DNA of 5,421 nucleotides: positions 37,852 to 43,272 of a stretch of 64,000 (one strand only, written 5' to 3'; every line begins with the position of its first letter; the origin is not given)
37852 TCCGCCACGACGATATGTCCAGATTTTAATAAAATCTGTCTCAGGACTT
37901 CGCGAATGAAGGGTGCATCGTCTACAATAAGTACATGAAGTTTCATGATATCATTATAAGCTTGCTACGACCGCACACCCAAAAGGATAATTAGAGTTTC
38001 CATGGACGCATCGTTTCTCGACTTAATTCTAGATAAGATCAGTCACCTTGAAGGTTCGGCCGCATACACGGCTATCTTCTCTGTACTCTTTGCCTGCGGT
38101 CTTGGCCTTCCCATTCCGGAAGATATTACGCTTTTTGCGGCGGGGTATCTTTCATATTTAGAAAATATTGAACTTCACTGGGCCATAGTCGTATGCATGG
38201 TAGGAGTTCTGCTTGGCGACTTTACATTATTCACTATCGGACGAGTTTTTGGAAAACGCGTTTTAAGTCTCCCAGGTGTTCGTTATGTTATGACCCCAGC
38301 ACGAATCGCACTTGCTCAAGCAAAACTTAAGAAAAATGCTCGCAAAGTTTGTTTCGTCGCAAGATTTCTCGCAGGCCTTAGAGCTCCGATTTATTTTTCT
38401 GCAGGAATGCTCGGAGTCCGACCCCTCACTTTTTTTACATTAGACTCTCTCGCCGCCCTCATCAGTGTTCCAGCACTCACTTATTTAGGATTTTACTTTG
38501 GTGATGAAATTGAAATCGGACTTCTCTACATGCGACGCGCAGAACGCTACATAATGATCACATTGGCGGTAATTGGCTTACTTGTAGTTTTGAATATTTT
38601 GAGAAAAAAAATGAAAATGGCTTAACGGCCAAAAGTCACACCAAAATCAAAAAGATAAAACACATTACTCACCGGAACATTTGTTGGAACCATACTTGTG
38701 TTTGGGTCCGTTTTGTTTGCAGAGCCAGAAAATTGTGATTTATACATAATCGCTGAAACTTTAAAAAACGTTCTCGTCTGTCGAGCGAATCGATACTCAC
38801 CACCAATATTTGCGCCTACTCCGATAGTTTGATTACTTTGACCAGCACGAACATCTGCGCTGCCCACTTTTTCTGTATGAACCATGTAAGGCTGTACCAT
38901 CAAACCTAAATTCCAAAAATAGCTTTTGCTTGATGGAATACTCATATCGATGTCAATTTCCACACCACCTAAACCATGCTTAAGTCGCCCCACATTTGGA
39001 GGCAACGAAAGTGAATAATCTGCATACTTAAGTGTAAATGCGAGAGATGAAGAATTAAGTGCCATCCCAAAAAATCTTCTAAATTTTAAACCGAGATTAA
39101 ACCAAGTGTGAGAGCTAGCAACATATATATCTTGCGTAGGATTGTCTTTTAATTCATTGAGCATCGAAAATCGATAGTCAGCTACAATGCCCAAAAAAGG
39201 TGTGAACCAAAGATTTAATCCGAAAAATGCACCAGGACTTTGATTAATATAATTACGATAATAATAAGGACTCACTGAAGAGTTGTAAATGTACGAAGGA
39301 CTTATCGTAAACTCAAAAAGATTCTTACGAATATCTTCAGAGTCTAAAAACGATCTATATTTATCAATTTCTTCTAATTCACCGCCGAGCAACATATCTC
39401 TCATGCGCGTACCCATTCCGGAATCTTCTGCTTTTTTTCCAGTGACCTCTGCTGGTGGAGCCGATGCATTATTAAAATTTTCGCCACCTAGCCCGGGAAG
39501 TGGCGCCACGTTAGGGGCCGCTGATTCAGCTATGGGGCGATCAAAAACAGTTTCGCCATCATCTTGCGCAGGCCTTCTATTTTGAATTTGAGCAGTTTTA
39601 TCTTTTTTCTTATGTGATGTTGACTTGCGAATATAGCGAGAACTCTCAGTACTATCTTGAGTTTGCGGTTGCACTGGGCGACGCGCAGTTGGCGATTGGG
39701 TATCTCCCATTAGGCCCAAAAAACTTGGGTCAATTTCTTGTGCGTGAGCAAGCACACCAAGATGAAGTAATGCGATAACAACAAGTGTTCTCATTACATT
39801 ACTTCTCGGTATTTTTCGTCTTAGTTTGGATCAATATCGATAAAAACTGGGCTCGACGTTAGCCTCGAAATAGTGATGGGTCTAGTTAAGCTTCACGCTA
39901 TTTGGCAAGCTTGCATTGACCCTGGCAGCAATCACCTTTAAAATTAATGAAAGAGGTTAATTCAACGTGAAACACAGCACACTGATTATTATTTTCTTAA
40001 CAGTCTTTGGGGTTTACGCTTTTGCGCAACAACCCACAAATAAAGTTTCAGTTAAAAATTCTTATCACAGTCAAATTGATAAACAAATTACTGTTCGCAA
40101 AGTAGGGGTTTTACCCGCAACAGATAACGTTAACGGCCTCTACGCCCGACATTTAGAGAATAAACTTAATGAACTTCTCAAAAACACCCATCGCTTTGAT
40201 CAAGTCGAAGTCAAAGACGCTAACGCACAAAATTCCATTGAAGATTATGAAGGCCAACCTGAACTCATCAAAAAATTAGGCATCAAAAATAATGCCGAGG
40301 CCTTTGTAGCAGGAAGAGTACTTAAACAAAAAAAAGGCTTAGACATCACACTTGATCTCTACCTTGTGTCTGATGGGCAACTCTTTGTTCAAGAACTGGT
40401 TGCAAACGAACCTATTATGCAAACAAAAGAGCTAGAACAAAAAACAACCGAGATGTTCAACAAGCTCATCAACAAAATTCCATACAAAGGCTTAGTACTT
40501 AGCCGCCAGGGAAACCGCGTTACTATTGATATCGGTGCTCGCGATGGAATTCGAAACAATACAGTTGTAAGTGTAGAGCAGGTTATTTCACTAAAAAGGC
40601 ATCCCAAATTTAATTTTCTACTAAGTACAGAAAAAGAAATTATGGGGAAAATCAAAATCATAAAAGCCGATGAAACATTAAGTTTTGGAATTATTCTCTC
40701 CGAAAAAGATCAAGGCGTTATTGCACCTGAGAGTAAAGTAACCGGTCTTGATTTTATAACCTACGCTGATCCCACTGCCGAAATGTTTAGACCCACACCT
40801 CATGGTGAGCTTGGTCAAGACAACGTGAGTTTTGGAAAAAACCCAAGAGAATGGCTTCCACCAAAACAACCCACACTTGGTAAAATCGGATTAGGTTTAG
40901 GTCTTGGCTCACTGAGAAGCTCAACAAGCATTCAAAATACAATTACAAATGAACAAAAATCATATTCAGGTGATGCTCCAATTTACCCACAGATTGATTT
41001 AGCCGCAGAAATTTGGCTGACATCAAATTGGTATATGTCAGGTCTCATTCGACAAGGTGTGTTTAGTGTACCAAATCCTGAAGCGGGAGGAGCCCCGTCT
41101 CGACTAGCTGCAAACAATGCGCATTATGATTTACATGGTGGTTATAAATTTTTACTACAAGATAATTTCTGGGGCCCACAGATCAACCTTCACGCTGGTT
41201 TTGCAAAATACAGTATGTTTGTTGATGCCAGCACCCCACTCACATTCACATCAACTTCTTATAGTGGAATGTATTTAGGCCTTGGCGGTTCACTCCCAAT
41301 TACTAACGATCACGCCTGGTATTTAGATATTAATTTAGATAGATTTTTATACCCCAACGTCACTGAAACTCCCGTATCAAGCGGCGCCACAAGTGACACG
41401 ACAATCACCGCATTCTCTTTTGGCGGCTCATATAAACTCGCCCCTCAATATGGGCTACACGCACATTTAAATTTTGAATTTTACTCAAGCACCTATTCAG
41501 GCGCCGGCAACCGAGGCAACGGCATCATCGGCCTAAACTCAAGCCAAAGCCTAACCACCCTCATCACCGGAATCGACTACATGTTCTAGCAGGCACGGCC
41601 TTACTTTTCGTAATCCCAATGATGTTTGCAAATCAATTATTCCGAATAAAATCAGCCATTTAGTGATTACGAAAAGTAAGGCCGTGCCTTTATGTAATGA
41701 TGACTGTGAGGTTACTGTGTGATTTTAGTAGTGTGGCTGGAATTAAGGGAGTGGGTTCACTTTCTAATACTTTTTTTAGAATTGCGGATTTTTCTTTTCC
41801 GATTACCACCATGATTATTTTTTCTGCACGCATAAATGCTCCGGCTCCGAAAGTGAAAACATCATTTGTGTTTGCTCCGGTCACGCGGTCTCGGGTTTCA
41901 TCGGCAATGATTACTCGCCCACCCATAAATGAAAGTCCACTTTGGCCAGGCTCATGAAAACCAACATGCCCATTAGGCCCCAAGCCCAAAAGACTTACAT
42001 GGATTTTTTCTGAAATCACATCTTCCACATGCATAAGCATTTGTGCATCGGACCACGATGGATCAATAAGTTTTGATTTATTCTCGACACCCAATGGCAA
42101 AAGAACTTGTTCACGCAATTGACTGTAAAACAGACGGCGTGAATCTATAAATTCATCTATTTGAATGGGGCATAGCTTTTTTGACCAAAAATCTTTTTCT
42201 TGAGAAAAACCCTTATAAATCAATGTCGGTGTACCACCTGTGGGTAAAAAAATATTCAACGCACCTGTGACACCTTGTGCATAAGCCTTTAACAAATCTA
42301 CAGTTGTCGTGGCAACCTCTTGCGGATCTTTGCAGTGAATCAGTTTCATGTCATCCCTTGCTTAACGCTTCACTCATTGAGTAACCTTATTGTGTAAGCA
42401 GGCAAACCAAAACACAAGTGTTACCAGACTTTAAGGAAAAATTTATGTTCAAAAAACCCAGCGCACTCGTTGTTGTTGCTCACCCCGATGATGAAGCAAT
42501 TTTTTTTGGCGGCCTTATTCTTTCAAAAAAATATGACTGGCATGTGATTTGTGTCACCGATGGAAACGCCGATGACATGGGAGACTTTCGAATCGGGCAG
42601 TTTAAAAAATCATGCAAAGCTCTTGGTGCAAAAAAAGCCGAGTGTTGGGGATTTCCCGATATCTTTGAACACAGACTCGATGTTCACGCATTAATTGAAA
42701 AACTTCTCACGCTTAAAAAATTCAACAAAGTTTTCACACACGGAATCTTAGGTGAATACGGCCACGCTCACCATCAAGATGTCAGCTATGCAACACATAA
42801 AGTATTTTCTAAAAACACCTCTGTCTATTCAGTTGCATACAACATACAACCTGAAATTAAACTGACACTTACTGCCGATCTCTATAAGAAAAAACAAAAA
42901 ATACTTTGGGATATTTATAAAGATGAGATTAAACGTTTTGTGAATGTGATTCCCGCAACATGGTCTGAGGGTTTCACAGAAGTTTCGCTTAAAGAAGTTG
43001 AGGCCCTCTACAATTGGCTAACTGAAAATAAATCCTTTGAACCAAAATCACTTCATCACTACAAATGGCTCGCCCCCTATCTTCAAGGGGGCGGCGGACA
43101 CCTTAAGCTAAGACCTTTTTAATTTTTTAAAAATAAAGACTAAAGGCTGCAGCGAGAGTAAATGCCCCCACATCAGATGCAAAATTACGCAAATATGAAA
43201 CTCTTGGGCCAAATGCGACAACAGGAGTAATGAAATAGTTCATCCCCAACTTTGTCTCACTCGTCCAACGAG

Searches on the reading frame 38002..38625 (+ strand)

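Call 24: search_protein_families(library=pfam, proteins=[window:38002-38625:+], max_evalue=0.001)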
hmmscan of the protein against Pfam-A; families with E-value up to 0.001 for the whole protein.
window:38002-38625:+ (207 aa): 1 family
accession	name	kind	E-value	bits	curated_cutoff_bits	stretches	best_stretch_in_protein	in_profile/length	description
PF09335.16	VTT_dom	-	6.3e-15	56.2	33.9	1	38-163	1-121/123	VTT domain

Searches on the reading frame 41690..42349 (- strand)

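Call 24: search_protein_families(library=pfam, proteins=[window:41690-42349:-], max_evalue=0.001)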
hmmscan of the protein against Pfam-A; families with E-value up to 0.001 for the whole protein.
window:41690-42349:- (219 aa): 1 family
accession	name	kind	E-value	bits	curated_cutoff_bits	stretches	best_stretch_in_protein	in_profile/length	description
PF01182.26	Glucosamine_iso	-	1.9e-10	41.4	27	1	8-213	2-221/225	Glucosamine-6-phosphate isomerases/6-phosphogluconolactonase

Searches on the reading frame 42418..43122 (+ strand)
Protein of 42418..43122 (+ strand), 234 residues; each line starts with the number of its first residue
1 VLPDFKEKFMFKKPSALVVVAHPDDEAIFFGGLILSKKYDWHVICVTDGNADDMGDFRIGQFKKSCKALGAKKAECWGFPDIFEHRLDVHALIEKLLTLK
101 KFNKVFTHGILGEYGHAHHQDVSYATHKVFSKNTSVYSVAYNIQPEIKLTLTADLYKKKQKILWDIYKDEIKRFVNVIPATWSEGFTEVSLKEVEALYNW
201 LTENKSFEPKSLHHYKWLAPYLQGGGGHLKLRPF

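Call 24: search_protein_families(library=pfam, proteins=[window:42418-43122:+], max_evalue=0.001)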
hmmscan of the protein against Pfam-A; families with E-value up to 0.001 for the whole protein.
window:42418-43122:+ (234 aa): 1 family
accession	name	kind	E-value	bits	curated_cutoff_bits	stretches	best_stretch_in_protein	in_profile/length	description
PF02585.22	PIG-L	-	2.2e-17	64.2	28.2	1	17-128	1-127/129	GlcNAc-PI de-N-acetylase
